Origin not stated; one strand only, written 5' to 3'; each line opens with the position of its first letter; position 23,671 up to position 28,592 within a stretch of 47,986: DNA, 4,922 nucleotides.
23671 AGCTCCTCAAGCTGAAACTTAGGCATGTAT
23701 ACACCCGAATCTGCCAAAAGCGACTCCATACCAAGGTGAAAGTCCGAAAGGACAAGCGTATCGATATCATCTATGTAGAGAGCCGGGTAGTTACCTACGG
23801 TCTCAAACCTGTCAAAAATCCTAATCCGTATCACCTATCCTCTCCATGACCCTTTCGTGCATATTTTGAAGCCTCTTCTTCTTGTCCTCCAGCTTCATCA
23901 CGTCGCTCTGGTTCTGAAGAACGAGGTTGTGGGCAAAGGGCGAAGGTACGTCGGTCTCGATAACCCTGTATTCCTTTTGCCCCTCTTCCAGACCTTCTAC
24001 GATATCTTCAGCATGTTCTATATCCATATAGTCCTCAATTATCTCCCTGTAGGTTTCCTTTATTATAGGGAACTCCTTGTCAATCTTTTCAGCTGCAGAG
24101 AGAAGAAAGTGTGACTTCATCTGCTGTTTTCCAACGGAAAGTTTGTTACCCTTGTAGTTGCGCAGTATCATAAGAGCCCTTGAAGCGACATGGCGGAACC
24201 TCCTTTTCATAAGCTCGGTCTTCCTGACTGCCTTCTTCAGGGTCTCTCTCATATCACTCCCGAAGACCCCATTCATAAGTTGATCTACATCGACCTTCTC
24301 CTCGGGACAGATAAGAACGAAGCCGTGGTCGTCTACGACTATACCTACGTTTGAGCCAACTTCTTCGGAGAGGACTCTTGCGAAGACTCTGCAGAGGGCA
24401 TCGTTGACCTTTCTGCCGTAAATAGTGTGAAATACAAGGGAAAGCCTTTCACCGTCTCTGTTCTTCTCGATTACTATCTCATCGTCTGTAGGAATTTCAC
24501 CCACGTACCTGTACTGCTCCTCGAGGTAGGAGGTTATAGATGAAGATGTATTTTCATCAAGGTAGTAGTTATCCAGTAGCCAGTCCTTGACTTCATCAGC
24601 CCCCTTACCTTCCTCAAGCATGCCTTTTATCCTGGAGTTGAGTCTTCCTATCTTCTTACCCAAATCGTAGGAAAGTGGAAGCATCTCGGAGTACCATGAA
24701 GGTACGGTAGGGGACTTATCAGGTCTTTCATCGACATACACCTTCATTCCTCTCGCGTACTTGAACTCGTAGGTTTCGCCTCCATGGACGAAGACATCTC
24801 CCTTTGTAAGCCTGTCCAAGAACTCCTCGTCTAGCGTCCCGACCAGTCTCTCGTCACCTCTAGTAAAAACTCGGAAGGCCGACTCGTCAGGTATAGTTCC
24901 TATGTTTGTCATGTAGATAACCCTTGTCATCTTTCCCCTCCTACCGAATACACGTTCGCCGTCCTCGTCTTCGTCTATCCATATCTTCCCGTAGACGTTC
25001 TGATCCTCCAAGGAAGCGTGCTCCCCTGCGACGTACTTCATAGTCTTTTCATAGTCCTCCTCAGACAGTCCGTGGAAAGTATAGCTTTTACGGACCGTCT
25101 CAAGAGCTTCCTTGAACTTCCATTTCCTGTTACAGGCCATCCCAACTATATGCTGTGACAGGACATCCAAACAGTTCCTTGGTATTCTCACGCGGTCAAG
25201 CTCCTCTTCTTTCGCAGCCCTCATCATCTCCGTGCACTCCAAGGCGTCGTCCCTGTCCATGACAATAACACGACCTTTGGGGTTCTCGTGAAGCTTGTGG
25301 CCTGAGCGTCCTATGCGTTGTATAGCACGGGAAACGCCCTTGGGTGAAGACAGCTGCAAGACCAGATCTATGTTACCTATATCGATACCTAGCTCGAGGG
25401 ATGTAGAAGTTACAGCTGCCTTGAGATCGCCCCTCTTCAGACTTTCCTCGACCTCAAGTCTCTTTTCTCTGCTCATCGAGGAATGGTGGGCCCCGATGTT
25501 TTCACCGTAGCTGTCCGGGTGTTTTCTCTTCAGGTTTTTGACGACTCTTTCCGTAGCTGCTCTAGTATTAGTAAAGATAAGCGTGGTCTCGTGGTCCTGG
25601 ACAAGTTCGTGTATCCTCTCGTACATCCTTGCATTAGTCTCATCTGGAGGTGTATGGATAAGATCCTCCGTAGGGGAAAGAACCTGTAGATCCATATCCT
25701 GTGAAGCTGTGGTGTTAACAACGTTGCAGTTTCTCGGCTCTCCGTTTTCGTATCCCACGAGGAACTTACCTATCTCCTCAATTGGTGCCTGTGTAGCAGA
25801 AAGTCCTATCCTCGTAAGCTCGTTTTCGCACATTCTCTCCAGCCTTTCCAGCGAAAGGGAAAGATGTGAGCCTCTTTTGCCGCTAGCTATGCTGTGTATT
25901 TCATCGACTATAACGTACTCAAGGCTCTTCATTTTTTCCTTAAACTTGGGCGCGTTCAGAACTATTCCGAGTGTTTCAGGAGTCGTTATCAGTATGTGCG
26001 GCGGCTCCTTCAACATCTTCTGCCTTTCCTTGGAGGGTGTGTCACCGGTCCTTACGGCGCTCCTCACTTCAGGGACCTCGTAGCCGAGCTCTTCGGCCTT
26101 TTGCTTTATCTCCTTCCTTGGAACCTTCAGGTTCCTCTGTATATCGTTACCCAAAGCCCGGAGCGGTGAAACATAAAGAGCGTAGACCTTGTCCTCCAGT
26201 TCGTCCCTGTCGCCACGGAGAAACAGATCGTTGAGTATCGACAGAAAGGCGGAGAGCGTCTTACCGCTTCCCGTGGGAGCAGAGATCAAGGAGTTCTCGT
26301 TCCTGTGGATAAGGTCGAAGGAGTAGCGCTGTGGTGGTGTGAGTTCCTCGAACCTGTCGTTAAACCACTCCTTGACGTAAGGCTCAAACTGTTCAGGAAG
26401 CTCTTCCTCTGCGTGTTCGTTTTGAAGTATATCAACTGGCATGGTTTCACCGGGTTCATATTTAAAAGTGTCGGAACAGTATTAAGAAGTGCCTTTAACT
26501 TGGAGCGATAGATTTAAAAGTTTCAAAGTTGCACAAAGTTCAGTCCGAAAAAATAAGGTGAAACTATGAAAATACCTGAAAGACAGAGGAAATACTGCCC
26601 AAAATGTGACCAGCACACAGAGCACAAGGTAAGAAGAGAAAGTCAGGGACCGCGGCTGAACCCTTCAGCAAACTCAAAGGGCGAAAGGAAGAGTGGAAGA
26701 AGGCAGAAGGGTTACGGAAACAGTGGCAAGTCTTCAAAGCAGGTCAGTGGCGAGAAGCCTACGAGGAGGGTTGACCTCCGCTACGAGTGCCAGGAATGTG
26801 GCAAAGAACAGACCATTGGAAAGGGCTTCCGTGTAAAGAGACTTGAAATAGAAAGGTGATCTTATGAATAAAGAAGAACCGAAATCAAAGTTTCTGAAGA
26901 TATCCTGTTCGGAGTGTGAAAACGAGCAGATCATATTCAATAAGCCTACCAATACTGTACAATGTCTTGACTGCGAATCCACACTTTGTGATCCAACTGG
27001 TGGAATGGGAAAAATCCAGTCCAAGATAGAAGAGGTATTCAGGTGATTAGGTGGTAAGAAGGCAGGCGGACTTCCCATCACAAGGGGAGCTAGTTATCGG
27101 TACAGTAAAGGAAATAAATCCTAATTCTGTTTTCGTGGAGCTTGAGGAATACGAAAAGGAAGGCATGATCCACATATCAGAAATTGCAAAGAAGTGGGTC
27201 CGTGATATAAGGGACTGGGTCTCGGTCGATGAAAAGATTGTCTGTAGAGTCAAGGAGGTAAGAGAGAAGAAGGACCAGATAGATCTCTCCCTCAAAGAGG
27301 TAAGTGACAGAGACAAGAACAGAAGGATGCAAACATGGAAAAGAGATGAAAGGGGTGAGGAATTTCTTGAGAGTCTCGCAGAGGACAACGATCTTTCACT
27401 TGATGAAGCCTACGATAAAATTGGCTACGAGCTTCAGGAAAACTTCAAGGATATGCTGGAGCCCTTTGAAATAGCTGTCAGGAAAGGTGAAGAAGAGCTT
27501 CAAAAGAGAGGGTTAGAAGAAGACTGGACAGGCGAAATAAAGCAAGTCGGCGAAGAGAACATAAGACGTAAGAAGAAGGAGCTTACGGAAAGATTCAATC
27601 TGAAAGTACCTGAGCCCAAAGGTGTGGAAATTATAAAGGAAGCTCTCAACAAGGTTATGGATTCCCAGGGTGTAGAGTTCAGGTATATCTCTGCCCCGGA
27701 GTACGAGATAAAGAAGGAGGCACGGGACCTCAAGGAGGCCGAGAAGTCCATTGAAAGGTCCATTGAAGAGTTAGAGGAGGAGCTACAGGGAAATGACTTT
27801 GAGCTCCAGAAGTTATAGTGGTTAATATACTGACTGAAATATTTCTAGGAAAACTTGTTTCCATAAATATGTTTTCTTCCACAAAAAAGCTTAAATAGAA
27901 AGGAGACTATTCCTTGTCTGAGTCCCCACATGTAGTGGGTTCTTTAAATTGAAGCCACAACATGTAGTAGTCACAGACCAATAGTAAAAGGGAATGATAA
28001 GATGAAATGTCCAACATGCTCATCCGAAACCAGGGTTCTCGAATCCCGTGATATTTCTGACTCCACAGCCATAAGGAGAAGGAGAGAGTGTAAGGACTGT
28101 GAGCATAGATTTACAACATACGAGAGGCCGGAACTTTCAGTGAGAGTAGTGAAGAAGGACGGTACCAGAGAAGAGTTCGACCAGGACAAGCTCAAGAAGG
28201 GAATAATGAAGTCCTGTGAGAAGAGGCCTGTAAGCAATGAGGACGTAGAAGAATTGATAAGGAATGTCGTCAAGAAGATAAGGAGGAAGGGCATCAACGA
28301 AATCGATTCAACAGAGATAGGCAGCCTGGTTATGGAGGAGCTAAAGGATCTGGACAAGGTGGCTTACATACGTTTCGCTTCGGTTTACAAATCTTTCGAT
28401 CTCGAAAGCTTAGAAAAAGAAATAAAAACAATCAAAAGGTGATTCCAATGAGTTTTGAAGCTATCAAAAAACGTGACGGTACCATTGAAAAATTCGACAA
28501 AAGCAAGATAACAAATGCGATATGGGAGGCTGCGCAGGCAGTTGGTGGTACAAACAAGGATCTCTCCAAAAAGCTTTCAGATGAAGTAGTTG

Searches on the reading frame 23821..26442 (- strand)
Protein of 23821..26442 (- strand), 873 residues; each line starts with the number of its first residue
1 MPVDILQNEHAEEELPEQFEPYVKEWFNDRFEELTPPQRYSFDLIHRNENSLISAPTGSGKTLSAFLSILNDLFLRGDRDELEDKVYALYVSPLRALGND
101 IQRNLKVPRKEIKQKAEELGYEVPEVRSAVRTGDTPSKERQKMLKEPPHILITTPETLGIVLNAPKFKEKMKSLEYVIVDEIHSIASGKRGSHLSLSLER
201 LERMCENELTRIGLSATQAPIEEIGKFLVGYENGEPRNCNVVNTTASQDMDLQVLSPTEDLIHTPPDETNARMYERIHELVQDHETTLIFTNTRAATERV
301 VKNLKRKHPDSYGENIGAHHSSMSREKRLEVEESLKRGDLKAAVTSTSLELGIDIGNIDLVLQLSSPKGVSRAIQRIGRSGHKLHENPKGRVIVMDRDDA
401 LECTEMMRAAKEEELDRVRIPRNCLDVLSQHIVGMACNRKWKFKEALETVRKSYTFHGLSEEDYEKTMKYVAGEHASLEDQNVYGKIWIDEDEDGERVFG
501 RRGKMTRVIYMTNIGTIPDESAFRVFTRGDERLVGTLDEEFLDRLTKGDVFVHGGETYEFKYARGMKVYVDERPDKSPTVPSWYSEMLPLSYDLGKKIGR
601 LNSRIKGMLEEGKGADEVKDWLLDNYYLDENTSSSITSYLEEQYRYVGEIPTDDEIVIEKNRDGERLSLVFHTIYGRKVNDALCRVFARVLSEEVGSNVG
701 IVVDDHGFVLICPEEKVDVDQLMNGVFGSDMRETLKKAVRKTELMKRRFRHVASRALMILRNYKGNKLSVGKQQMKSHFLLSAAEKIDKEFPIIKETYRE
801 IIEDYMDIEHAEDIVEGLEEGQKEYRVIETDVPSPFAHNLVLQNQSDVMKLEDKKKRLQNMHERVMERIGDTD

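Call 3: search_protein_families(library=pfam, proteins=[window:23821-26442:-])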
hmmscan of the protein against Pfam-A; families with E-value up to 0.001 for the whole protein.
window:23821-26442:- (873 aa): 6 families
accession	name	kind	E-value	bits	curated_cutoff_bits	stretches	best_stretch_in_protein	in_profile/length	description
PF08494.16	DEAD_assoc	-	6.1e-58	196.3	23.5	1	650-837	1-191/191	DEAD/H associated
PF19306.5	WH_Lhr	-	2.5e-35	121.8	27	1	409-578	2-166/168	Large helicase-related protein, winged helix domain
PF00270.35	DEAD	-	7.3e-31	107.6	26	1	35-221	1-164/167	DEAD/DEAH box helicase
PF00271.37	Helicase_C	-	4.6e-19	69.1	23.5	1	275-381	4-107/110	Helicase conserved C-terminal domain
PF04851.21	ResIII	-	1.9e-09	38.1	22.5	1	32-217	17-161/164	Type III restriction enzyme, res subunit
PF22590.2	Cas3-like_C_2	-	0.00053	20.7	27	0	285-380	3-101/106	CRISPR-associated nuclease/helicase Cas3, C-terminal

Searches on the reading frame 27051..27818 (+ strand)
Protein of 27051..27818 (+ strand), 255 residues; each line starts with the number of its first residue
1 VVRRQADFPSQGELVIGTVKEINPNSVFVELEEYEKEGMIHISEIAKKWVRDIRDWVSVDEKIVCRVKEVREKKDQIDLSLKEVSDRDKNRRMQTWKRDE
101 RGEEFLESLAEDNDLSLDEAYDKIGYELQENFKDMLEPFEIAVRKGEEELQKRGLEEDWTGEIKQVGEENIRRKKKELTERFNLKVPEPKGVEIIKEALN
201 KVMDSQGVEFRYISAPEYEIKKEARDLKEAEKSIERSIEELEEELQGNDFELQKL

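Call 3: search_protein_families(library=pfam, proteins=[window:27051-27818:+])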
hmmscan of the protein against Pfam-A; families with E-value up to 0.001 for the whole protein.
window:27051-27818:+ (255 aa): 2 families
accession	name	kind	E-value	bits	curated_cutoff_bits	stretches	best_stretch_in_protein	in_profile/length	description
PF07541.17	EIF_2_alpha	-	1.9e-18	66.9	22.8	1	120-226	1-113/114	Eukaryotic translation initiation factor 2 alpha subunit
PF00575.29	S1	-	1.4e-11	45.1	22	1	11-82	4-74/74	S1 RNA binding domain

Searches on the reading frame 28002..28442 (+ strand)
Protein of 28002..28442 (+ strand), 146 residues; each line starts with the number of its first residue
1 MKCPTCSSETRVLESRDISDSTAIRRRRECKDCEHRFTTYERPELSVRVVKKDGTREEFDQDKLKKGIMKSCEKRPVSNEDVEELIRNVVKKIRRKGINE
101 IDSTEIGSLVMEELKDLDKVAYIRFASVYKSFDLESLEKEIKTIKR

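Call 3: search_protein_families(library=pfam, proteins=[window:28002-28442:+])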
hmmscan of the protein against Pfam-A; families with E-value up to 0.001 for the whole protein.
window:28002-28442:+ (146 aa): 2 families
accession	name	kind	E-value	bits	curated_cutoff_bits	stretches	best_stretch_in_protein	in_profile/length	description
PF03477.21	ATP-cone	-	6.4e-25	87.9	25.8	1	48-132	2-85/88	ATP cone domain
PF22811.2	Zn_ribbon_NrdR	-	5.6e-17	61.8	27.2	1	1-41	1-42/42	Transcriptional repressor NrdR-like, N-terminal domain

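Call 30: find_related_loci(query=window:28002-28439:+, collection=genome_contigs, flank=3000)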
Query window:28002-28439:+ (146 aa) in genome_contigs; peptide patterns used: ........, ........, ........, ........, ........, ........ (x = any residue, [..] = any of these).
514 stretches matched a pattern; 57 encode a relative of the query (tblastn E <= 1e-3); 57 distinct loci.
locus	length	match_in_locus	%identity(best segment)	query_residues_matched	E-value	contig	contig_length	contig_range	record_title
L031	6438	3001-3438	95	1-146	2e-89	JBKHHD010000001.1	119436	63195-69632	MAG: Candidatus Aenigmatarchaeota archaeon isolate D1M06_85 NODE_15_length_119436_cov_44.369347, whole genome shotgun se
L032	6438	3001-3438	90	1-146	5e-86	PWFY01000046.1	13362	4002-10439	MAG: Candidatus Aenigmatarchaeota archaeon isolate T1Sed10_213 T1-Sed10-C4736, whole genome shotgun sequence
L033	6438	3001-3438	88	1-146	1e-83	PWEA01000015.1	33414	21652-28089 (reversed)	MAG: Candidatus Aenigmatarchaeota archaeon isolate T1Sed10_94 T1-Sed10-C846, whole genome shotgun sequence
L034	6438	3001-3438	85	1-146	3e-81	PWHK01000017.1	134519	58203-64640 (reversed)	MAG: Candidatus Aenigmatarchaeota archaeon isolate T1Sed10_130 T1-Sed10-C24, whole genome shotgun sequence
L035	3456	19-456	83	1-146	6e-81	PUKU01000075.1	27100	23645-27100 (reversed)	MAG: Candidatus Aenigmatarchaeota archaeon isolate B1Sed10_69 B1-Sed10-C1475, whole genome shotgun sequence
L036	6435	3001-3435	86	1-145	2e-80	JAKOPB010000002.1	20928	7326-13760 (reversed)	MAG: Nanobdellati archaeon isolate DKSSA4_metawrap_30_20_bin.191 k141_162405_length_20928_cov_50.5515, whole genome shot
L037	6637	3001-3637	78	1-145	1e-75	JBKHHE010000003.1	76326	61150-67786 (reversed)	MAG: Candidatus Aenigmatarchaeota archaeon isolate D1M06_87 NODE_68_length_76326_cov_165.104194, whole genome shotgun se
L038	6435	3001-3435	65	1-145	2e-63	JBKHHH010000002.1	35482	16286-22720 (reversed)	MAG: Candidatus Aenigmatarchaeota archaeon isolate D1M06_96 NODE_451_length_35482_cov_5.146611, whole genome shotgun seq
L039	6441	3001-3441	52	1-144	4e-45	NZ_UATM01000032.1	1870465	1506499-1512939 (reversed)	Peptoniphilus harei strain NCTC13076, whole genome shotgun sequence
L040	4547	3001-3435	54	1-144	8e-45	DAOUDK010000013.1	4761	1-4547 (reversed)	MAG TPA_asm: Anaerolineae bacterium isolate M42_99 k117_300134, whole genome shotgun sequence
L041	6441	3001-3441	54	1-144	6e-45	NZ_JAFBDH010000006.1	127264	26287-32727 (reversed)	Peptoniphilus gorbachii strain DSM 21461 Ga0454014_06, whole genome shotgun sequence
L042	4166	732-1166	54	1-144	6e-44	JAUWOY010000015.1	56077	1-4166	MAG: Chloroflexota bacterium isolate CSMAG_2462 CSMAG_2462_k141_174775_length_56077_cov_17.5141, whole genome shotgun se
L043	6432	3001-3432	51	1-144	2e-43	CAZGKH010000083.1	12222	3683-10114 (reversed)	MAG TPA_asm: uncultured Anaerolineae bacterium isolate binchicken_co275_239 genome assembly, contig: NODE_7840_length_12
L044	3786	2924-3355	51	1-144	2e-43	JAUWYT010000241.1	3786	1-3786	MAG: Chloroflexota bacterium isolate CSMAG_2717 CSMAG_2717_k141_122481_length_3786_cov_6.0000, whole genome shotgun sequ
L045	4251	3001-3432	51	1-141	6e-43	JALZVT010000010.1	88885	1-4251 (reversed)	MAG: Pseudomonadales bacterium isolate g3_MAG_00001 g3_MAG_00001_000000000010, whole genome shotgun sequence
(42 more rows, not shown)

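Call 33: search_solved_structures(query=window:28002-28439:+, show_alignments=3)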
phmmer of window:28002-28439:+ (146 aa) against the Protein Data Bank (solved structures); distinct sequences matched with E-value up to 0.001: 5.
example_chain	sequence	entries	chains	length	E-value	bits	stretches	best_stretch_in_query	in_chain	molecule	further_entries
9gex_A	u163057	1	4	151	2.6e-39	137.7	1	1-141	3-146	Transcriptional repressor NrdR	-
9fvr_A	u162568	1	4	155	2.8e-39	137.5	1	1-141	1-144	Transcriptional repressor NrdR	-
9fxk_A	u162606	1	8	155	2.8e-39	137.5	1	1-141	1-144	Transcriptional repressor NrdR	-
9fzf_A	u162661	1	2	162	3.5e-39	137.2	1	1-141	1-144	Transcriptional repressor NrdR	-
7p37_A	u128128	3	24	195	2.9e-31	111.6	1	1-142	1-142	Transcriptional repressor NrdR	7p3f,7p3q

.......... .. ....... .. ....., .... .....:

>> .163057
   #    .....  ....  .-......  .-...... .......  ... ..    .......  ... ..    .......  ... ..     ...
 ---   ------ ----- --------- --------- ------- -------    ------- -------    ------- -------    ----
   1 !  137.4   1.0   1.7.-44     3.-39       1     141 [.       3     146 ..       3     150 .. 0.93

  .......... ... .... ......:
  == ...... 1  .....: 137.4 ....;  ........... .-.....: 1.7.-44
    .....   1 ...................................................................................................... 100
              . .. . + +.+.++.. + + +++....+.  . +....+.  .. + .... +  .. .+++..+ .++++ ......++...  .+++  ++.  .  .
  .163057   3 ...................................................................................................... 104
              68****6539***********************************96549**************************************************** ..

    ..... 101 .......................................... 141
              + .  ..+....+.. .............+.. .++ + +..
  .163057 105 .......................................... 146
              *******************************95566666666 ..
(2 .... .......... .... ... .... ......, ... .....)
